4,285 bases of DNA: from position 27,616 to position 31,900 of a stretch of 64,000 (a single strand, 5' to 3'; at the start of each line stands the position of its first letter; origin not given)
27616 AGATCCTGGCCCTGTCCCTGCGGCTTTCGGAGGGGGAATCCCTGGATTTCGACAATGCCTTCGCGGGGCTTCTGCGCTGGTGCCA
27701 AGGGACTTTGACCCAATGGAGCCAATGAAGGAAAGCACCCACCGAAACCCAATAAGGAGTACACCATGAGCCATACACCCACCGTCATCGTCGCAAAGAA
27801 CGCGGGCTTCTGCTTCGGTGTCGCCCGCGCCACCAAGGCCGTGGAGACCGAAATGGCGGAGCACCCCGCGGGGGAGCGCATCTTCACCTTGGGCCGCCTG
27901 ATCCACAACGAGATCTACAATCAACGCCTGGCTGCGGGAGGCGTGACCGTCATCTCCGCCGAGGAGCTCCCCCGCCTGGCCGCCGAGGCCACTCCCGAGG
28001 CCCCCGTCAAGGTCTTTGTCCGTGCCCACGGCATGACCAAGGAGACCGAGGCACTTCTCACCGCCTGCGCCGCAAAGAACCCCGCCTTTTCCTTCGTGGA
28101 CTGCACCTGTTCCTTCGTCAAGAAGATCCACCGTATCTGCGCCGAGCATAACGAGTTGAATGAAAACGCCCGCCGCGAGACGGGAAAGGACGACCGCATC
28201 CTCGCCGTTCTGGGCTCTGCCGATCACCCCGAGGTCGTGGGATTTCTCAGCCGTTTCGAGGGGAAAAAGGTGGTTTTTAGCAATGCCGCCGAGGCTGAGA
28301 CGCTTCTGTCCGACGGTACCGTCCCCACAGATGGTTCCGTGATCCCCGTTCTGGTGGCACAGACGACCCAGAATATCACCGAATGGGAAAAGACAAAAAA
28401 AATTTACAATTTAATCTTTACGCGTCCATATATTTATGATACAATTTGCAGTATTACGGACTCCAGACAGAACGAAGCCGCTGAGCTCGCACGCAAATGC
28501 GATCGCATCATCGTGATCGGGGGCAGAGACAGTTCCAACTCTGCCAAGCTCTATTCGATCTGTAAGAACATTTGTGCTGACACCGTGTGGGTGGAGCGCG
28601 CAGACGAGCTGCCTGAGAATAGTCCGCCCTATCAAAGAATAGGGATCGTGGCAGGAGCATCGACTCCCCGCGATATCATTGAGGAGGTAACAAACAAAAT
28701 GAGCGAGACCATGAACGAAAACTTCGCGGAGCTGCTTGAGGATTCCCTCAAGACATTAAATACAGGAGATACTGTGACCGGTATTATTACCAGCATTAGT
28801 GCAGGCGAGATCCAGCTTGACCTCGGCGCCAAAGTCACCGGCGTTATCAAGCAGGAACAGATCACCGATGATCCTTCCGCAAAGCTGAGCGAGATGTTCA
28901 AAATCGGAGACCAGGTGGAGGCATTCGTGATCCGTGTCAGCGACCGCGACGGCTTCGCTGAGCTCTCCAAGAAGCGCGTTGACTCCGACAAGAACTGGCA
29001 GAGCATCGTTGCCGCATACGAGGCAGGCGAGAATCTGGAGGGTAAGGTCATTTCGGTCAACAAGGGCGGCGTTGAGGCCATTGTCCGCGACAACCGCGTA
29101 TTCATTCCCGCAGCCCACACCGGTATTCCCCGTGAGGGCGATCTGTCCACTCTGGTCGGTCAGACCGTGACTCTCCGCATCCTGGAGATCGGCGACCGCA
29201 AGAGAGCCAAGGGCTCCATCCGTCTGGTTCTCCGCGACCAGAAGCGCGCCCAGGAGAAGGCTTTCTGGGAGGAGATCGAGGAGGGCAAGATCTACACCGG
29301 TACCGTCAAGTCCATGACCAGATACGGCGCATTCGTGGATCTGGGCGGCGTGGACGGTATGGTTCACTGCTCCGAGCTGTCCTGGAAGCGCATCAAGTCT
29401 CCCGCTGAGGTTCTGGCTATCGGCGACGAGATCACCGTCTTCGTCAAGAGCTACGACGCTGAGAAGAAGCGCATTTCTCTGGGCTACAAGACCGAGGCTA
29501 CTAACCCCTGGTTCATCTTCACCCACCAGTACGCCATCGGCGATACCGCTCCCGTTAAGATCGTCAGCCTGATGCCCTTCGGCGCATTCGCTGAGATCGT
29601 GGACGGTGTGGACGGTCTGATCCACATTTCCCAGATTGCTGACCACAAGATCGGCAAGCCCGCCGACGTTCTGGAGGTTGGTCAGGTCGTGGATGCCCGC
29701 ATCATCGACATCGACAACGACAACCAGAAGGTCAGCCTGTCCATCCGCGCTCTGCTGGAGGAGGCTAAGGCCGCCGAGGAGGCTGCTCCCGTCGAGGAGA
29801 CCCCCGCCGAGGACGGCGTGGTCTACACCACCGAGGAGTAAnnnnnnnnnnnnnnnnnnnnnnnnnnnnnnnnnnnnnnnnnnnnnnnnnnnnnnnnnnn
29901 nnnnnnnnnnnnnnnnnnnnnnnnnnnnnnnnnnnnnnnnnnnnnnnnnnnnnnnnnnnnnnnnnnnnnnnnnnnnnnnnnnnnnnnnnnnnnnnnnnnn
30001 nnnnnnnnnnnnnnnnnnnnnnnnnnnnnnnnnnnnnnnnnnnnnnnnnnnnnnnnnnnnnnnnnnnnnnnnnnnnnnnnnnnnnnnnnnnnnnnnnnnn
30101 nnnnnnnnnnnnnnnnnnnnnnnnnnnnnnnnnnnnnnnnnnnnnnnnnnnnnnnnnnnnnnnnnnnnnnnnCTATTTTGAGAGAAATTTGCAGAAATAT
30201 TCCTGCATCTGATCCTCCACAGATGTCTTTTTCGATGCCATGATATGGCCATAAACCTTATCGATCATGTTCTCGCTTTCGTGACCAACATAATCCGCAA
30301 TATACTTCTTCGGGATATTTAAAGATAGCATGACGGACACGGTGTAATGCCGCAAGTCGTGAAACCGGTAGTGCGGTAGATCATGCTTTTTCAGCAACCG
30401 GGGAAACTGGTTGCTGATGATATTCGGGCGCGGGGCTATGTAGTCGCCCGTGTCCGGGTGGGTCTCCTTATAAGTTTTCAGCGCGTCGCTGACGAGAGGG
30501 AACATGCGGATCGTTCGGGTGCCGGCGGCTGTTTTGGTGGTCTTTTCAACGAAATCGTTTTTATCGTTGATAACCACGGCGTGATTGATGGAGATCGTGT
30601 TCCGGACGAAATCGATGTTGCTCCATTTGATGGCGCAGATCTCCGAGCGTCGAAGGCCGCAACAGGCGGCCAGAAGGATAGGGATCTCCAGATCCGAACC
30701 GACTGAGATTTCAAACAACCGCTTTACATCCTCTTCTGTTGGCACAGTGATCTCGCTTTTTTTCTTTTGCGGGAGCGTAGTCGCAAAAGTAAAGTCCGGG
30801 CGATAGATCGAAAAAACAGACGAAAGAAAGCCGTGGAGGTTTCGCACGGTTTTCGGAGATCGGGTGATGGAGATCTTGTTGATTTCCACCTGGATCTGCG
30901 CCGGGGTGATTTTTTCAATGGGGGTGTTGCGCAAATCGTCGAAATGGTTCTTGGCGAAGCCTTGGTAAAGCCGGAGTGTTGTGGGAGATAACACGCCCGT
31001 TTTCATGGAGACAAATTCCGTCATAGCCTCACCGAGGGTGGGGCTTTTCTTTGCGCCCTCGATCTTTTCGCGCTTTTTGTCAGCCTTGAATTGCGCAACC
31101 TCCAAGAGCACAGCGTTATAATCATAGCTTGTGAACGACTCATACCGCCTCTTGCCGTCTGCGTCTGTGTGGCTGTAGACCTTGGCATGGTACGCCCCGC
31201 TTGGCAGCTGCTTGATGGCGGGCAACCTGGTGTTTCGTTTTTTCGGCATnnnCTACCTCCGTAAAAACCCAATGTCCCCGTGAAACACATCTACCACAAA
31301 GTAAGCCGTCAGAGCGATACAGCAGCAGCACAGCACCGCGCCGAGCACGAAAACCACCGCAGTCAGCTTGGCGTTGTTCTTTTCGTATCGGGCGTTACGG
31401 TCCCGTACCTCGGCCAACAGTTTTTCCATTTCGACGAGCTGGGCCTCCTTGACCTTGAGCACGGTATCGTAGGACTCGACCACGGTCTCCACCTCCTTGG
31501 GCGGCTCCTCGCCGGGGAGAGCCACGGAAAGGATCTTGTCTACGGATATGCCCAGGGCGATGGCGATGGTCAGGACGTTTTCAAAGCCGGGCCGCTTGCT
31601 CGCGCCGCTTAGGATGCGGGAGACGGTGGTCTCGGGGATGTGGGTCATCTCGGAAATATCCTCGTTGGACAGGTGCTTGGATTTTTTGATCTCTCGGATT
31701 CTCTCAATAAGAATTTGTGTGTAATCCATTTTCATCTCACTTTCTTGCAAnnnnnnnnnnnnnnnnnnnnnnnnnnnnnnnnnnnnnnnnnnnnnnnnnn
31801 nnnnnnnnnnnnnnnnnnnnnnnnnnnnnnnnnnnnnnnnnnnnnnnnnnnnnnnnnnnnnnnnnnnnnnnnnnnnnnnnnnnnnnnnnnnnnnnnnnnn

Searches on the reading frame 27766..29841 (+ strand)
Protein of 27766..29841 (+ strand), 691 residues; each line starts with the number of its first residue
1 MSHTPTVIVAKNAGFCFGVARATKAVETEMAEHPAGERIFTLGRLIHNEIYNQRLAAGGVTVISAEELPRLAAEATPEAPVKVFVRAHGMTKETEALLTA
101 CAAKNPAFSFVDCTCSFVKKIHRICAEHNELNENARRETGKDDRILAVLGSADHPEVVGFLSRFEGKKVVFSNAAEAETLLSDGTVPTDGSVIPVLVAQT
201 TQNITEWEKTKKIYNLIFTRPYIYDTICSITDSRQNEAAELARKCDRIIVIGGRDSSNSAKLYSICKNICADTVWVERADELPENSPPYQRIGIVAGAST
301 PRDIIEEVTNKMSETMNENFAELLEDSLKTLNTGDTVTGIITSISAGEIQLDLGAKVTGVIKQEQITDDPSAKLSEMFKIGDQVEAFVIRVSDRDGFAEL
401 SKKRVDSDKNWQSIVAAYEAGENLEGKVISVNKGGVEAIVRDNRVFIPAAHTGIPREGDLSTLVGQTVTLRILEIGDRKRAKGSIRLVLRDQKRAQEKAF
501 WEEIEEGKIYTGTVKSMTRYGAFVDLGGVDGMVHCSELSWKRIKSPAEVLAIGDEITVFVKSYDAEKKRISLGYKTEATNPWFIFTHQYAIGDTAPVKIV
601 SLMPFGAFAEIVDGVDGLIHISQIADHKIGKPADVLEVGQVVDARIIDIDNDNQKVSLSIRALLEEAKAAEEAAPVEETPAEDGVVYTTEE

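Call 95: search_protein_families(library=pfam, proteins=[window:27766-29841:+], max_evalue=0.001)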
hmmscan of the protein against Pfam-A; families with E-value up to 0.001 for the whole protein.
window:27766-29841:+ (691 aa): 6 families
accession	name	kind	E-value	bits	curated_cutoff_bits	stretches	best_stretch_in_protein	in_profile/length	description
PF02401.23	LYTB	-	7.5e-69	232.4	24.5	1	7-312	1-266/267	LytB protein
PF00575.29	S1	-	1.1e-53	180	22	4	504-575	2-74/74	S1 RNA binding domain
PF23459.1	S1_RRP5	-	1.1e-15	58.4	27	1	601-659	13-71/72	RRP5 S1 domain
PF21710.3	Spt6_S1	-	4.8e-12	46.5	27.5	1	592-661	17-87/91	Spt6, S1/OB domain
PF13509.12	S1_2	-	7.6e-06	26.4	21.8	0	507-566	2-52/61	S1 domain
PF24685.1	OB_RRP5_4th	-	2.6e-05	24.6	31.5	0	355-404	35-84/92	RRP5 OB-fold domain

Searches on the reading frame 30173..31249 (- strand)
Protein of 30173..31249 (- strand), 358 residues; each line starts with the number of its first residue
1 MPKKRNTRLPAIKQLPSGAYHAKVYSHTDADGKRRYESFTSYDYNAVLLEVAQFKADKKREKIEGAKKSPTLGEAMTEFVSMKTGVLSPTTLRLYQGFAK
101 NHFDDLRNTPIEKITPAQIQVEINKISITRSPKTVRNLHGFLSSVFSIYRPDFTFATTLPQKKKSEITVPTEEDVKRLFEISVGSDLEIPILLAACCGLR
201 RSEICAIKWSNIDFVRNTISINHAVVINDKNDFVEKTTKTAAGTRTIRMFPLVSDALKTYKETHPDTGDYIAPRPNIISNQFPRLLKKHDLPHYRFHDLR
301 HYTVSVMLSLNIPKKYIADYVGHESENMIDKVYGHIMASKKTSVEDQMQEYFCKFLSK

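Call 3: search_protein_families(library=pfam, proteins=[window:30173-31249:-], max_evalue=0.1)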
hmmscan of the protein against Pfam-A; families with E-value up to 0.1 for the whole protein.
window:30173-31249:- (358 aa): 3 families
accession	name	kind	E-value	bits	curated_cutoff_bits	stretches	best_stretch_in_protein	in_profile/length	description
PF00589.27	Phage_integrase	-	1.5e-15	57.8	27.1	1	172-336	5-168/172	Phage integrase family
PF14659.12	Phage_int_SAM_3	-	1.1e-05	25.9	22.6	1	71-126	1-57/58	Phage integrase, N-terminal SAM-like domain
PF22022.2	Phage_int_M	-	0.0029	18.3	27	1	76-147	5-77/96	Phage integrase central domain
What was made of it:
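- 30173..31249 (-): Tyrosine integrase that closes the lysogeny module. The host ispH-rpsA fusion gene lies beyond it. Phage_integrase 57.8 bits (call 3).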

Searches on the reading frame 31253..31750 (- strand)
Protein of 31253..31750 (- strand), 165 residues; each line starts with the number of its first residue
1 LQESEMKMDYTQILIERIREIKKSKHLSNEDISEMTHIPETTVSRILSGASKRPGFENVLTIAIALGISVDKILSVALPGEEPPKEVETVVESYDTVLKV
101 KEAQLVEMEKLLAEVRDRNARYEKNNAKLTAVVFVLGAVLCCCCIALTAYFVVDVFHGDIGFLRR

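Call 3: search_protein_families(library=pfam, proteins=[window:31253-31750:-], max_evalue=0.1)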
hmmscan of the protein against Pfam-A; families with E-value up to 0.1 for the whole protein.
window:31253-31750:- (165 aa): 12 families
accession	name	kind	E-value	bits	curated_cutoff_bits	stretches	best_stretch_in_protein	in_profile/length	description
PF01381.28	HTH_3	-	1.2e-09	38.5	23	1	18-72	1-54/55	Helix-turn-helix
PF12844.13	HTH_19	-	3.2e-07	30.6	30.2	1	16-75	2-60/64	Helix-turn-helix domain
PF13443.12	HTH_26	-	1.5e-06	28.8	22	1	17-74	1-58/63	Cro/C1-type HTH DNA-binding domain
PF13560.12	HTH_31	-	0.00083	20.1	27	1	17-71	5-59/64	Helix-turn-helix domain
PF13412.12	HTH_24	-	0.0087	16.1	21.9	1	19-47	10-38/48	Winged helix-turn-helix DNA-binding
PF13384.12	HTH_23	-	0.012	15.8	24.6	0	21-49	11-40/50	Homeodomain-like domain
PF08281.18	Sigma70_r4_2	-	0.014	15.5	25.7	1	26-48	26-48/54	Sigma-70, region 4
PF13744.12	HTH_37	-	0.018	15.3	27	1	12-70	17-75/80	Helix-turn-helix domain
PF17099.10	TrpP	-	0.021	15.1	27.2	0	111-153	89-132/169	Tryptophan transporter TrpP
PF09339.16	HTH_IclR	-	0.037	14.2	22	1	26-48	18-40/52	IclR helix-turn-helix domain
PF20432.4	Xre-like-HTH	-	0.068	13.9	25.8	0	26-49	23-45/63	Antitoxin Xre-like helix-turn-helix domain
PF09432.15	THP2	-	0.083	13.4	28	0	75-126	27-78/129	Tho complex subunit THP2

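Call 4: search_protein_families(library=phrogs, proteins=[window:31253-31750:-], max_evalue=0.1)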
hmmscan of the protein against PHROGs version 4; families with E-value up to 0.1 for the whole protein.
window:31253-31750:- (165 aa): 26 families (the best 25 are shown)
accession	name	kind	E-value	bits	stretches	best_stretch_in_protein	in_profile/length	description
phrog_8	-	transcription regulation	2.6e-10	41.3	1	4-74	67-136/346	transcriptional regulator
phrog_3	-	transcription regulation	5.3e-10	40.6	1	6-104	80-183/430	transcriptional repressor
phrog_4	-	transcription regulation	4.6e-08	33.4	1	6-80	129-198/400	transcriptional repressor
phrog_5301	-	transcription regulation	5.5e-07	30.8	1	22-125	16-112/132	transcriptional repressor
phrog_4583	-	transcription regulation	7e-07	30.2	1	10-76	7-72/81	transcriptional repressor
phrog_2967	-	transcription regulation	2.2e-06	28.4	1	8-81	5-77/225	transcriptional regulator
phrog_2136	-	unknown function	2.6e-05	24.9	1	12-64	29-81/89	-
phrog_32768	-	unknown function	2.8e-05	24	1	8-76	5-72/446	-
phrog_6223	-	transcription regulation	7.4e-05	23.7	1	23-60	14-51/73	transcriptional repressor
phrog_18342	-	transcription regulation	7.7e-05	23.7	1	16-102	21-104/123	transcriptional repressor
phrog_34939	-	unknown function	0.00012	22.8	1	16-76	12-72/280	-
phrog_147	-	transcription regulation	0.0003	22.1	1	15-63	6-54/100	transcriptional regulator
phrog_1373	-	transcription regulation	0.00055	21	1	4-114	54-158/166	transcriptional regulator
phrog_5823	-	transcription regulation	0.00061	20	1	14-130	7-129/404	transcriptional regulator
phrog_2439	-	transcription regulation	0.0012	18.9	1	16-71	10-64/367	transcriptional regulator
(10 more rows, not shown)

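Call 5: search_protein_families(library=padloc, proteins=[window:31253-31750:-], max_evalue=0.1)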
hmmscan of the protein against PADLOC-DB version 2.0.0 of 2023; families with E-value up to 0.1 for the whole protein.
window:31253-31750:- (165 aa): 7 families
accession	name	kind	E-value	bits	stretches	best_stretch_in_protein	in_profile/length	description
PDLC04142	capH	-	9.2e-06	24.7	1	10-77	3-69/103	capH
PDLC02926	HTH_VI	-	0.00015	20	1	16-89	4-76/92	-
PDLC03671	Control_protein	-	0.00068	17.8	1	8-75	9-75/84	control protein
PDLC03954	RmrA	-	0.0015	15.5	1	11-74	8-70/380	-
PDLC04775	PDC-M69A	-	0.0058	15.1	1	6-77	1-70/113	-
PDLC03665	Control_protein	-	0.0058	14.9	1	15-75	10-70/77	control protein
PDLC03947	RmrA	-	0.0072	13.2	1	7-62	5-59/383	-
